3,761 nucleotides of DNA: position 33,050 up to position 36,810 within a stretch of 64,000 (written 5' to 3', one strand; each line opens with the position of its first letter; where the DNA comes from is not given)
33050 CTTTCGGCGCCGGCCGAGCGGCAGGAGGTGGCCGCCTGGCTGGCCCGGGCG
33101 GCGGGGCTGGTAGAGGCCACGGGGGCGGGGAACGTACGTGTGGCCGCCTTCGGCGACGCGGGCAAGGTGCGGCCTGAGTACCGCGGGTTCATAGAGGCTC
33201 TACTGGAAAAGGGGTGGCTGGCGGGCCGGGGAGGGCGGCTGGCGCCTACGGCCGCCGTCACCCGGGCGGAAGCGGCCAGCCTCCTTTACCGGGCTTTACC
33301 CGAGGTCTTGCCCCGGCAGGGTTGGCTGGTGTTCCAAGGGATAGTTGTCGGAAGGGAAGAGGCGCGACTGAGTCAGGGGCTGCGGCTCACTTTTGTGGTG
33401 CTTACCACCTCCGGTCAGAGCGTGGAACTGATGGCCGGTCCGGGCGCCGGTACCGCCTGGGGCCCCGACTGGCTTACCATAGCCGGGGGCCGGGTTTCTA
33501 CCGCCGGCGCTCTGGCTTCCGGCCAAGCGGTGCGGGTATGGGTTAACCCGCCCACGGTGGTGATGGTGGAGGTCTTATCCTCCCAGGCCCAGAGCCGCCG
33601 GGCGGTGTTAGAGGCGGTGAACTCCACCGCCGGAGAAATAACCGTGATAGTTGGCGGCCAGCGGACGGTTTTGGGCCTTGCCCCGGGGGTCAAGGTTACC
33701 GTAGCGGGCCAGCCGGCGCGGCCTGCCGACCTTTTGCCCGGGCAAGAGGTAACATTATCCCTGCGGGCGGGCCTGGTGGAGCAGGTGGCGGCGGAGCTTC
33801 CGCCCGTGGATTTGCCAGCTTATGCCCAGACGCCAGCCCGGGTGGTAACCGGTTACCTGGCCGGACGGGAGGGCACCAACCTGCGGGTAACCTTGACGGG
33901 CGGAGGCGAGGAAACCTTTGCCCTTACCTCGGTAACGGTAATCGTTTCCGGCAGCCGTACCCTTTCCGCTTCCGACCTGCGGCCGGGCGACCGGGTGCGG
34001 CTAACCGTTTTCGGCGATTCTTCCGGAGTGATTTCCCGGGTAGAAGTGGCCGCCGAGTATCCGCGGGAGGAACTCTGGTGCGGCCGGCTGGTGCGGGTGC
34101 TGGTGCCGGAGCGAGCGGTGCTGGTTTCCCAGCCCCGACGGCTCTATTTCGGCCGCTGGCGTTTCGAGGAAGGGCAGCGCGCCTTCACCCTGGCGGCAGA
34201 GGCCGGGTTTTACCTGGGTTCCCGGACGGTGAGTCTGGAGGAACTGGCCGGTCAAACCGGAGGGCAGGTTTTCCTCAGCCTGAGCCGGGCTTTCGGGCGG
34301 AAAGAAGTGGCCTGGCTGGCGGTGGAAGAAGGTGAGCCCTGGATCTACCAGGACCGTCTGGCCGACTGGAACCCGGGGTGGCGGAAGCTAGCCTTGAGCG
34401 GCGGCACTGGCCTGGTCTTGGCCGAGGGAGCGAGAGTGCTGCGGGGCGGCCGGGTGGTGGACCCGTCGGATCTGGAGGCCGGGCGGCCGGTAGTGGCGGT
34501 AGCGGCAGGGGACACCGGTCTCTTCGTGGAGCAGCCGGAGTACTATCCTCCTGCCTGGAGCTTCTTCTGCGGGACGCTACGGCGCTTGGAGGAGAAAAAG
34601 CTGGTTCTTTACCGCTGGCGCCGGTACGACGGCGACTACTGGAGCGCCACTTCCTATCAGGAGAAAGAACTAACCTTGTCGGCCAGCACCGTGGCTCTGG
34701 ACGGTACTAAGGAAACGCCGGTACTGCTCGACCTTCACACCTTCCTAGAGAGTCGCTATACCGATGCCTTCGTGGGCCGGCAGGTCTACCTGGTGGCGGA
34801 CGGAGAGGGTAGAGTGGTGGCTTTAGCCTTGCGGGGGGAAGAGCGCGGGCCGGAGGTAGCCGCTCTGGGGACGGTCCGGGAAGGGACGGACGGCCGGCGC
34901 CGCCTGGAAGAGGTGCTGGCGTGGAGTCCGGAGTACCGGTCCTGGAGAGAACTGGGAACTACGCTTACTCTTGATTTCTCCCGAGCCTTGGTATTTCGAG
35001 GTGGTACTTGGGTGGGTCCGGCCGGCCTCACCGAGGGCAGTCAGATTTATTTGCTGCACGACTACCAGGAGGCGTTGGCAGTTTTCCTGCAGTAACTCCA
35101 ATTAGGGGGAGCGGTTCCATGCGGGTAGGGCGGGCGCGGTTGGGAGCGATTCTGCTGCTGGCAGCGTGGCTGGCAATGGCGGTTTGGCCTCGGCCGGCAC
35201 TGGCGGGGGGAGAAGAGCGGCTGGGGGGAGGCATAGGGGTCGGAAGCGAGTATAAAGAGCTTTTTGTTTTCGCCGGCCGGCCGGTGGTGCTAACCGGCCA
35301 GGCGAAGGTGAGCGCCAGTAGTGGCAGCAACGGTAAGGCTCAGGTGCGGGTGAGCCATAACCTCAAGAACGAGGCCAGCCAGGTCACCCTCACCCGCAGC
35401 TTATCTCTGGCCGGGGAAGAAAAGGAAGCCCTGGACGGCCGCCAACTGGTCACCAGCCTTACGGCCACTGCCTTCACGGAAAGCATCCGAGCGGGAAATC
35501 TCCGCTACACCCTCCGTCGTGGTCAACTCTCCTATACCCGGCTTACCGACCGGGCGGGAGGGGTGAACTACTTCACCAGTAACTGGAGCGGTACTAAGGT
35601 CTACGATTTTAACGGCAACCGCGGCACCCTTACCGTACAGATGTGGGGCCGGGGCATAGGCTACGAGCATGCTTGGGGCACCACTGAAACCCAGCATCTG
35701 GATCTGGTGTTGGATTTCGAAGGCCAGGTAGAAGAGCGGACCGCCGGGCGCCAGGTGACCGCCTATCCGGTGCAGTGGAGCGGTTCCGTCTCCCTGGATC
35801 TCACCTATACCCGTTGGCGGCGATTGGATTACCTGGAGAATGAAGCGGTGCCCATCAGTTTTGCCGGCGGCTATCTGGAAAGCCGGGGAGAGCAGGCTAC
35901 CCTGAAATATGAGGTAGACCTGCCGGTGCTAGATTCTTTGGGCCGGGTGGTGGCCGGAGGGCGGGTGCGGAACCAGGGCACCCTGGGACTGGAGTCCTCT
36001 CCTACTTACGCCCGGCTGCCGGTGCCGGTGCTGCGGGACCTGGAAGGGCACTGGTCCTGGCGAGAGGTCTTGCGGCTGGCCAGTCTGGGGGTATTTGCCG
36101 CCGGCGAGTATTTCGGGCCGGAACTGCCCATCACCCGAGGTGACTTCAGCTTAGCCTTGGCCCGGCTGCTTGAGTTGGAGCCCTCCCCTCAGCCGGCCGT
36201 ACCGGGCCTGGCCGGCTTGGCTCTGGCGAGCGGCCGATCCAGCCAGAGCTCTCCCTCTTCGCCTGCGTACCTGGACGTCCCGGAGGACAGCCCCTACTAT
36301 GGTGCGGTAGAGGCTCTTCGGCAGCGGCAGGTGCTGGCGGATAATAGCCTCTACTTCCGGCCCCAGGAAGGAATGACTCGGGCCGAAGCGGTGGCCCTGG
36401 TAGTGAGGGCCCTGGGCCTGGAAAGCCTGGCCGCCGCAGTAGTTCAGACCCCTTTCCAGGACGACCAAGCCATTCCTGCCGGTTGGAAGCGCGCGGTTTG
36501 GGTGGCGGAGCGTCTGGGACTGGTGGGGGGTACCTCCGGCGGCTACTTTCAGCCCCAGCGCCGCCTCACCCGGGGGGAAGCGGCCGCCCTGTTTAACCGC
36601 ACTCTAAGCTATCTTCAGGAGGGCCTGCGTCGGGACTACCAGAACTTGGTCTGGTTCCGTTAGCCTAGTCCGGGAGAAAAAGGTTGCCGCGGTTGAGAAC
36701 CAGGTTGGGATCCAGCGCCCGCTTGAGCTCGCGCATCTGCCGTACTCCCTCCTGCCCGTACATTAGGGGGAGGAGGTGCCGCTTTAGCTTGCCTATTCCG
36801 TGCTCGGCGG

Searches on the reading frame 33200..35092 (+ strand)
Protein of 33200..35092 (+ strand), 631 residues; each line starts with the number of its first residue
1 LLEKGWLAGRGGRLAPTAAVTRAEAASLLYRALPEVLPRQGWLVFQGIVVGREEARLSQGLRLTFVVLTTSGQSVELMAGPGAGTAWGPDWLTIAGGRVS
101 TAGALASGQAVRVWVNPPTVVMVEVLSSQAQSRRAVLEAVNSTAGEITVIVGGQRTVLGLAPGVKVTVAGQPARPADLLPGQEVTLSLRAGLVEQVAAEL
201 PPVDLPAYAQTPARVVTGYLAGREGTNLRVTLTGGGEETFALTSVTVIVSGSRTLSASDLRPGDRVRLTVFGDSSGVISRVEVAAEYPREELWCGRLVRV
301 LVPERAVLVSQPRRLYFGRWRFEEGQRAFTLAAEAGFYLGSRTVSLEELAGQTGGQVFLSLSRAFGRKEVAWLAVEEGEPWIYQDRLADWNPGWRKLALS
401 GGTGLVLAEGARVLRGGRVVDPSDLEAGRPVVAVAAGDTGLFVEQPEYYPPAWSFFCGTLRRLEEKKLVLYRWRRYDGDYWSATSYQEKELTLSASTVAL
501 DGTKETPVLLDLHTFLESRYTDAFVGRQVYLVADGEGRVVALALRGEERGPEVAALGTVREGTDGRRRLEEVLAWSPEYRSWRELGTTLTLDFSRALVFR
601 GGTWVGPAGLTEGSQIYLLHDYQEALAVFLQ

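Call 19: find_related_loci(query=window:33200-35092:+, collection=genome_contigs, flank=10000)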
Query window:33200-35092:+ (631 aa) in genome_contigs; peptide patterns used: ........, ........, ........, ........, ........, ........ (x = any residue, [..] = any of these).
51 stretches matched a pattern, but none encodes a relative of the query by tblastn (E <= 1e-3).

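Call 95: search_solved_structures(query=A6, max_evalue=1)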
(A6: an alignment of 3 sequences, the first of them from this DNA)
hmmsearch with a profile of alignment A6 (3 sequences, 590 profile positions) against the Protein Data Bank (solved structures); distinct sequences matched with E-value up to 1: 0.

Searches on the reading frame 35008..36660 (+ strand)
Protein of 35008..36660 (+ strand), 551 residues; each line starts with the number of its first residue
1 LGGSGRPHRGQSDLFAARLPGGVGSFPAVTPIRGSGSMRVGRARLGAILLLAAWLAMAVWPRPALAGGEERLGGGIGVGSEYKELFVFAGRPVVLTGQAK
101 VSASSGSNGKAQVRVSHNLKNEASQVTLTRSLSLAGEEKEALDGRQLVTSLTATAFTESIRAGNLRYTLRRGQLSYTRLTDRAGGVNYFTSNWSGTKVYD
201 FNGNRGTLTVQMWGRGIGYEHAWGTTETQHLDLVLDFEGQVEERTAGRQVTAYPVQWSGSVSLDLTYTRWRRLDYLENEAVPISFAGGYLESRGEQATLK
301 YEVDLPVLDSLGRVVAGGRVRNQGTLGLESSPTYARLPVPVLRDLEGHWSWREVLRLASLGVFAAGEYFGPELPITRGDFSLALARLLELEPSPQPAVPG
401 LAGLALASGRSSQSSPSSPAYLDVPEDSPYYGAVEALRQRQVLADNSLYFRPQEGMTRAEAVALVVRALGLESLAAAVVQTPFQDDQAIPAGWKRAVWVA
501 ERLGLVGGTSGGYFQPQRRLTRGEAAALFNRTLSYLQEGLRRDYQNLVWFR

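Call 8: search_protein_families(library=pfam, proteins=[window:35008-36660:+], max_evalue=0.001)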
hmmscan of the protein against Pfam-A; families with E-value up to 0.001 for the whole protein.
window:35008-36660:+ (551 aa): 1 family
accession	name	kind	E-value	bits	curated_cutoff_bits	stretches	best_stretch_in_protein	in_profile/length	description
PF00395.25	SLH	-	1.3e-24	86.3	20.8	3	482-526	1-44/44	S-layer homology domain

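Call 12: search_protein_families(library=pfam, proteins=[window:35008-36660:+], max_evalue=10)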
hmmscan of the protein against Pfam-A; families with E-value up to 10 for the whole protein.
window:35008-36660:+ (551 aa): 1 family
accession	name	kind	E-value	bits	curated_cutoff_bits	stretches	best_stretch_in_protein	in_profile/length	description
PF00395.25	SLH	-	1.3e-24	86.3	20.8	3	482-526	1-44/44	S-layer homology domain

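Call 36: search_protein_families(library=ncbifam, proteins=[window:35116-36660:+], max_evalue=0.01)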
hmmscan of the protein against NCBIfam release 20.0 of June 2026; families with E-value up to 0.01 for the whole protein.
window:35116-36660:+ (515 aa): 0 families
